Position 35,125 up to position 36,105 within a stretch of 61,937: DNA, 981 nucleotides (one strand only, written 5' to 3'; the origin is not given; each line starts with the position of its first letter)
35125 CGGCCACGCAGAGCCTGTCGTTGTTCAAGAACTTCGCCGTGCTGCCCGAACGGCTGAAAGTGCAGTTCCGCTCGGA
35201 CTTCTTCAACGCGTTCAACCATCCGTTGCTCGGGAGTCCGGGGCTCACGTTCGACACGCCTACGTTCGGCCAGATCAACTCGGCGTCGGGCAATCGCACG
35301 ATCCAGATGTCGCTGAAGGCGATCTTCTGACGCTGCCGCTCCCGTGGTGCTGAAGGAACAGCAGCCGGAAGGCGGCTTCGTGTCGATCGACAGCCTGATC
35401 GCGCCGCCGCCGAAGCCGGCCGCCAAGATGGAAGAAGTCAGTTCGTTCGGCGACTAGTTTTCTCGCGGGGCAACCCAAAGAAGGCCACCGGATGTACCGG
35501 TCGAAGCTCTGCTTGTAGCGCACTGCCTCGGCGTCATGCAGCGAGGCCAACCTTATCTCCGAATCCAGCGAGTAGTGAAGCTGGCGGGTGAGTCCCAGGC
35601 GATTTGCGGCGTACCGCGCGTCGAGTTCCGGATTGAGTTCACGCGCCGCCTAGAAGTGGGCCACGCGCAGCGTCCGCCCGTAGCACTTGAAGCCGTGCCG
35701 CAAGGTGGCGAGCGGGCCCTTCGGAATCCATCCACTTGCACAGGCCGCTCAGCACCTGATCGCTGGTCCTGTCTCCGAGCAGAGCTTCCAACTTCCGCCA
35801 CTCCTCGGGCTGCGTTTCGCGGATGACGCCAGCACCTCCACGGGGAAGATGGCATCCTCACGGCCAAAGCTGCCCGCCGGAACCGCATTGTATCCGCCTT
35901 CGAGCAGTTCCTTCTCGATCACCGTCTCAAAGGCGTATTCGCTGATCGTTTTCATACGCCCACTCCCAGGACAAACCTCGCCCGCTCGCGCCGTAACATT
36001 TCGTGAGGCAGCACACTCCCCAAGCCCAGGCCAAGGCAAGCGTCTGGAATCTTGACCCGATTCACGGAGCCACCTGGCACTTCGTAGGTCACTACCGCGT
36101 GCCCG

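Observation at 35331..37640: DUF4411 (PIN-like) / ImmA-IrrE metallopeptidase two-gene module embedded in gene debris - a small defence/addiction islet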

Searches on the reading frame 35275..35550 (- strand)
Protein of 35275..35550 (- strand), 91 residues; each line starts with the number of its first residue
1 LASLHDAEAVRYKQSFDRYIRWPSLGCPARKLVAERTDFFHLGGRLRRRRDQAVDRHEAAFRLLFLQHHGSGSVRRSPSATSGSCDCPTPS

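Call 55: search_protein_families(library=pfam, proteins=[window:35275-35550:-], max_evalue=1)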
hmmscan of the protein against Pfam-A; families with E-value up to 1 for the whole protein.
window:35275-35550:- (91 aa): 1 family
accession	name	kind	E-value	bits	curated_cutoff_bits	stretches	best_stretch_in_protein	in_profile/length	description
PF25633.1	Anula_coat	-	0.28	11.4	27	1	45-81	17-47/217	Anulavirus coat protein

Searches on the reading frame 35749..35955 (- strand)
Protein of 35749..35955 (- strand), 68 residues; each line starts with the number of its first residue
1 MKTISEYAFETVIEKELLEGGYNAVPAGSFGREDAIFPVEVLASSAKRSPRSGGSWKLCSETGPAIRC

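Call 3: search_protein_families(library=pfam, proteins=[window:35749-35955:-], max_evalue=1)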
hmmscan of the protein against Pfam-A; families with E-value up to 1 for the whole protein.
window:35749-35955:- (68 aa): 0 families

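Call 4: search_protein_families(library=padloc, proteins=[window:35749-35955:-], max_evalue=1)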
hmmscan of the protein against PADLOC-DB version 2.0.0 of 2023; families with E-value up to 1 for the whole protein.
window:35749-35955:- (68 aa): 0 families
